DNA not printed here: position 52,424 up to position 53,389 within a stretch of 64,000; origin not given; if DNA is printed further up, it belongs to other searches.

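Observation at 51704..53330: Tandem LTXXQ (CpxP/Spy-like) paralogs with duplicated RBS-start modules and micro-uORFs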

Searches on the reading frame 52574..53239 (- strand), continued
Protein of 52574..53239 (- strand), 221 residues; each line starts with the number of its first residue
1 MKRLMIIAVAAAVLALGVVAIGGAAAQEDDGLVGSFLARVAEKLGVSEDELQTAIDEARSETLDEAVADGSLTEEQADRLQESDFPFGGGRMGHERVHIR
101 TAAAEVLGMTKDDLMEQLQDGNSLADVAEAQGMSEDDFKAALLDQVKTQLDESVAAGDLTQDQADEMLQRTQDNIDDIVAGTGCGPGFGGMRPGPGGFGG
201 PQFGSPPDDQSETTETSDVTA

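Call 57: find_encoding_contigs(protein=P0001, flank=1000, max_places=2)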
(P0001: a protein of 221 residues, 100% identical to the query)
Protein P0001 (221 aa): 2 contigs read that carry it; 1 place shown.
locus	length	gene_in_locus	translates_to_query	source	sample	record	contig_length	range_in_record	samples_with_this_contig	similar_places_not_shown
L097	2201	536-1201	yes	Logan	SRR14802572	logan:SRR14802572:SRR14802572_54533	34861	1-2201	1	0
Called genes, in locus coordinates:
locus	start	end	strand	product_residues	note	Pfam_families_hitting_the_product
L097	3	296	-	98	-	?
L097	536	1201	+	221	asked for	-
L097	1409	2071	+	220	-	PF10925:DUF2680 (faint)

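Call 64: find_encoding_contigs(protein=P0011, flank=1500, max_places=1)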
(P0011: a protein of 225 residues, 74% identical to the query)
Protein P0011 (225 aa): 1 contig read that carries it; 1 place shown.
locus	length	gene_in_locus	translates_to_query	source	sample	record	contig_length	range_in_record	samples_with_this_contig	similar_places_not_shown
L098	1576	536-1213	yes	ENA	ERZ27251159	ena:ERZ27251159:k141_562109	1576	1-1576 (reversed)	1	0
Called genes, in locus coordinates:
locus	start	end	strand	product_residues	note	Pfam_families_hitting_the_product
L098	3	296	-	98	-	?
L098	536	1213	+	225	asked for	-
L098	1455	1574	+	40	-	?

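Call 65: find_encoding_contigs(protein=P0012, flank=1500, max_places=1)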
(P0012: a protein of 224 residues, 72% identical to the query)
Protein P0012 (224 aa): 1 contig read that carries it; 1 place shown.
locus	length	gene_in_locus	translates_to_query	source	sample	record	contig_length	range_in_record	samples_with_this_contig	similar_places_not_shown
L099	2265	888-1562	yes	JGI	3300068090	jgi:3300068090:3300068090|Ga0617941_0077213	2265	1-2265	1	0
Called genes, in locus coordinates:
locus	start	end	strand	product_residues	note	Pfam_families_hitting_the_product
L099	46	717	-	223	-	PF00072:Response_reg, PF00486:Trans_reg_C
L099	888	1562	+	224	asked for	PF10925:DUF2680 (faint)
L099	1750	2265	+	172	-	?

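Call 66: find_encoding_contigs(protein=P0014, flank=1500, max_places=1)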
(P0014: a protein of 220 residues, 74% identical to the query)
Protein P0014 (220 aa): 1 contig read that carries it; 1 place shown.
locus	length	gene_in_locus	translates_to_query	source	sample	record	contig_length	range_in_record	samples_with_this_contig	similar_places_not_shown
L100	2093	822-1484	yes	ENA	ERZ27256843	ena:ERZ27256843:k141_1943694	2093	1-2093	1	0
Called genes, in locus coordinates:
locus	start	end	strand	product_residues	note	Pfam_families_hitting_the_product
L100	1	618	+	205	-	?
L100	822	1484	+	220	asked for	-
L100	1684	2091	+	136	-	?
